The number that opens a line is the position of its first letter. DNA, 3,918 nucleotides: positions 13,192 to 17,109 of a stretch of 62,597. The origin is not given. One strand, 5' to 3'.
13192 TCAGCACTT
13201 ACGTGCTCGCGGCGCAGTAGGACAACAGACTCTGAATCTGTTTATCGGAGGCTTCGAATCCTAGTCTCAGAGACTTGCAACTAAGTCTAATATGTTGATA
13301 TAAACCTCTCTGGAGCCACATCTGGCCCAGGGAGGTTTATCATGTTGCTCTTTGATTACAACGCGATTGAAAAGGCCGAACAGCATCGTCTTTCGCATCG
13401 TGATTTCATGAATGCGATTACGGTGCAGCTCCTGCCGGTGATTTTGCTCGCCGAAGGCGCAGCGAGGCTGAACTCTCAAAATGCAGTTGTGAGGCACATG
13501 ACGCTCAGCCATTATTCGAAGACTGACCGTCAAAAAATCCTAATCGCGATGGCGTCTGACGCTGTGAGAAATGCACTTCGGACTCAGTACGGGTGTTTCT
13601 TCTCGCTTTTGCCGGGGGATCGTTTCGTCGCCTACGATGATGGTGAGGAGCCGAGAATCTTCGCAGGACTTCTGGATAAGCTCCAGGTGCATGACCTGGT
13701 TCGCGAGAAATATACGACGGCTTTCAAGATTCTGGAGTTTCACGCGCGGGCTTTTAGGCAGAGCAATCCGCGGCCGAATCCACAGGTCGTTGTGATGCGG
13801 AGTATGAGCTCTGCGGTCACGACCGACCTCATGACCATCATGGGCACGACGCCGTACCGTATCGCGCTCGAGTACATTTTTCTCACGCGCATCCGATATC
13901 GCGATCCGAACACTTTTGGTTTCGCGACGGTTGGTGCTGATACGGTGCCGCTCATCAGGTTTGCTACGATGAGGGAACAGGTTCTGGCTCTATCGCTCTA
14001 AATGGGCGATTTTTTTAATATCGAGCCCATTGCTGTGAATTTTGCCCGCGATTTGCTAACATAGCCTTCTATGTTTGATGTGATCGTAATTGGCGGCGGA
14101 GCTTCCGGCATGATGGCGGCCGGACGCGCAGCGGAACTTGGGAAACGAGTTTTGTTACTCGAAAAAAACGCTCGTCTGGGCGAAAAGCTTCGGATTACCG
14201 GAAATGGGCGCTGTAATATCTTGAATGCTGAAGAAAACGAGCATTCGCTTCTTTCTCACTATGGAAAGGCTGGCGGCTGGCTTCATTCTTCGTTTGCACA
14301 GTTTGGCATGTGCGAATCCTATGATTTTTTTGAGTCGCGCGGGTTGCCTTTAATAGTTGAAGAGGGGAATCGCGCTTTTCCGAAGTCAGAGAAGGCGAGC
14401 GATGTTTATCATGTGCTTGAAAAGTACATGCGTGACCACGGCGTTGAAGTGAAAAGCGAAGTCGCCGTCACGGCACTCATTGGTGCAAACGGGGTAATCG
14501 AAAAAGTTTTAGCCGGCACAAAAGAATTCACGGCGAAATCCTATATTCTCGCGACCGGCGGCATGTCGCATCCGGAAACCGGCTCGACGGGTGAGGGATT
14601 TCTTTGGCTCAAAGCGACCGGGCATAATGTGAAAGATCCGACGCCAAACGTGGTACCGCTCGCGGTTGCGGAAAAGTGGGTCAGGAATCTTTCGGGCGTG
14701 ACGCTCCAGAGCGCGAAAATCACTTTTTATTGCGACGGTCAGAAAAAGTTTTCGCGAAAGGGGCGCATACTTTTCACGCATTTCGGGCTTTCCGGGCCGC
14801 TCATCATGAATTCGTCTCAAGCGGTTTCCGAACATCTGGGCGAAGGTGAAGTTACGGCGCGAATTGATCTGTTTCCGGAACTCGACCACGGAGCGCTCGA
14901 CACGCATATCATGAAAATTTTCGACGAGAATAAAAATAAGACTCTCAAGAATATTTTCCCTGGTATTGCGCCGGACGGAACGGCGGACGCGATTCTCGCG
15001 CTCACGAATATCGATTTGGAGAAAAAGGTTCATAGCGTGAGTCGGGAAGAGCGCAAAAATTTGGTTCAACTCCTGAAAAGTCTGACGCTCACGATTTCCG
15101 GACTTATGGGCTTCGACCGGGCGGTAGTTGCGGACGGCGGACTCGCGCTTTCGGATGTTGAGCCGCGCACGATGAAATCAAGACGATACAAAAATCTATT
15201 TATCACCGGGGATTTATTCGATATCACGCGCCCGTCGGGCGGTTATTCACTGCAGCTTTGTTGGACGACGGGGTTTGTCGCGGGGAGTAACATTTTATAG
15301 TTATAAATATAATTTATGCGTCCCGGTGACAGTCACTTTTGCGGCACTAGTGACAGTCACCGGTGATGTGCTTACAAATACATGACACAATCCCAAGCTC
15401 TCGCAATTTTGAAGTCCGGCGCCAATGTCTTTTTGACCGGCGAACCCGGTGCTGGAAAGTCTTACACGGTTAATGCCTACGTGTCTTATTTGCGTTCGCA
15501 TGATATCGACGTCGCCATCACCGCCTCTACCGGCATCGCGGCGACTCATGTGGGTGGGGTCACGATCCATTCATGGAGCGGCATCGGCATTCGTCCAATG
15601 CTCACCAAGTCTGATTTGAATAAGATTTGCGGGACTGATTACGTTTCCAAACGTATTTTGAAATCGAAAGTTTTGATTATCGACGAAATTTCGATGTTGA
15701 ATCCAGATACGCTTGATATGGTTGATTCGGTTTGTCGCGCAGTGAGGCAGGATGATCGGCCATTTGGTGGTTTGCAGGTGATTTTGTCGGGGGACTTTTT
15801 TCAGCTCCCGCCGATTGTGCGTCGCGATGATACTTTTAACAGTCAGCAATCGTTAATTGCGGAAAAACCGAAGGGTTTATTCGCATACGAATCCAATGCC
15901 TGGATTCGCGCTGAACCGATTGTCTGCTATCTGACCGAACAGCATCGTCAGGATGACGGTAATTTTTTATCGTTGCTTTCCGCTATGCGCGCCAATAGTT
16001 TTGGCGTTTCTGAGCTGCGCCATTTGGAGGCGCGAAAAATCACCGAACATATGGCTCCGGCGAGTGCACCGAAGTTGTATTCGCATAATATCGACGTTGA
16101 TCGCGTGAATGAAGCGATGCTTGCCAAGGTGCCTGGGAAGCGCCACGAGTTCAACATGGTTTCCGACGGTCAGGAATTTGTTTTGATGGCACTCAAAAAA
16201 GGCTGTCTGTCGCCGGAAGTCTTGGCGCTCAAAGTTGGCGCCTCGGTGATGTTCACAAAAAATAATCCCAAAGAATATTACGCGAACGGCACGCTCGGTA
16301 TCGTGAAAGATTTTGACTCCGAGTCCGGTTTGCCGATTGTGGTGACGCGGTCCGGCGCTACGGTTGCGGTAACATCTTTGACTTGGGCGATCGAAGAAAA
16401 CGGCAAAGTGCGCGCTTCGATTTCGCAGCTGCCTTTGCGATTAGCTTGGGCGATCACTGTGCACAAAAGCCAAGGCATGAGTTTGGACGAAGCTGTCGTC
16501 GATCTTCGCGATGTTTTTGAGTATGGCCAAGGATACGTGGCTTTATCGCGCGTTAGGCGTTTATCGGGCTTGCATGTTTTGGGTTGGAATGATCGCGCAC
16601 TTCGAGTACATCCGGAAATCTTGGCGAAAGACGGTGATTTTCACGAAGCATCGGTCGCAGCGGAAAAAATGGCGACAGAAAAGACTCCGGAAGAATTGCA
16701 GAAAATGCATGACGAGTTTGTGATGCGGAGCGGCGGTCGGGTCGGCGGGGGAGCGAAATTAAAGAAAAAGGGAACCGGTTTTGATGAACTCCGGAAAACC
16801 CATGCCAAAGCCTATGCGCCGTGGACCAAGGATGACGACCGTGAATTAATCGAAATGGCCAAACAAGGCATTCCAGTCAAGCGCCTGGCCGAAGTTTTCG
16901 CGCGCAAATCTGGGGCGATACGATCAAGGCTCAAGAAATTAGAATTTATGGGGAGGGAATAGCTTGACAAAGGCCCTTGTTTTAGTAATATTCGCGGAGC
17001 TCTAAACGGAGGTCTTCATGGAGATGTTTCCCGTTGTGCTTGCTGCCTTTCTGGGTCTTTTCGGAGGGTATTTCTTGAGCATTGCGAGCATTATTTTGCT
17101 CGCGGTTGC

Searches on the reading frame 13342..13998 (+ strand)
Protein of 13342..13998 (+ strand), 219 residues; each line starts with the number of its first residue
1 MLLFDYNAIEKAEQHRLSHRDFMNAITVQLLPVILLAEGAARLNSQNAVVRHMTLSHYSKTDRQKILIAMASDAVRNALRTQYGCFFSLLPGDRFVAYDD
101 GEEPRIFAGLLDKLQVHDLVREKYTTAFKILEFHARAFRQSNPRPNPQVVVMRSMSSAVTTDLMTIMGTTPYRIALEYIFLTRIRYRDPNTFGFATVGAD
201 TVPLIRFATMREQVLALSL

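Call 78: search_protein_families(library=pfam, proteins=[window:13342-13998:+], max_evalue=0.0001)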
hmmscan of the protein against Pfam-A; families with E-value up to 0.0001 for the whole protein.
window:13342-13998:+ (219 aa): 1 family
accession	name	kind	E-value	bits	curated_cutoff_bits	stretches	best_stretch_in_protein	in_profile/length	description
PF20704.4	KH_NucS_shadow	-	3.3e-08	34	27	1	8-87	9-89/130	NucS shadow ORF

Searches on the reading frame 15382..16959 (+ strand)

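Call 78: search_protein_families(library=pfam, proteins=[window:15382-16959:+], max_evalue=0.0001)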
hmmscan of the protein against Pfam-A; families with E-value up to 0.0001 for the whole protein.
window:15382-16959:+ (526 aa): 4 families
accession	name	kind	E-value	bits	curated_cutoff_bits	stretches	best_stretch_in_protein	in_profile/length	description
PF05970.20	PIF1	-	3.2e-34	118.9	25.9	1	9-157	18-172/223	PIF1-like helicase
PF13604.12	AAA_30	-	5.4e-12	46.3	27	1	3-146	6-132/191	AAA domain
PF13245.12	AAA_19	-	1.3e-11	45.3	25.1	1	4-145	2-132/134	AAA domain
PF13401.12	AAA_22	-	8.3e-06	26.6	27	1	15-137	7-122/130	AAA domain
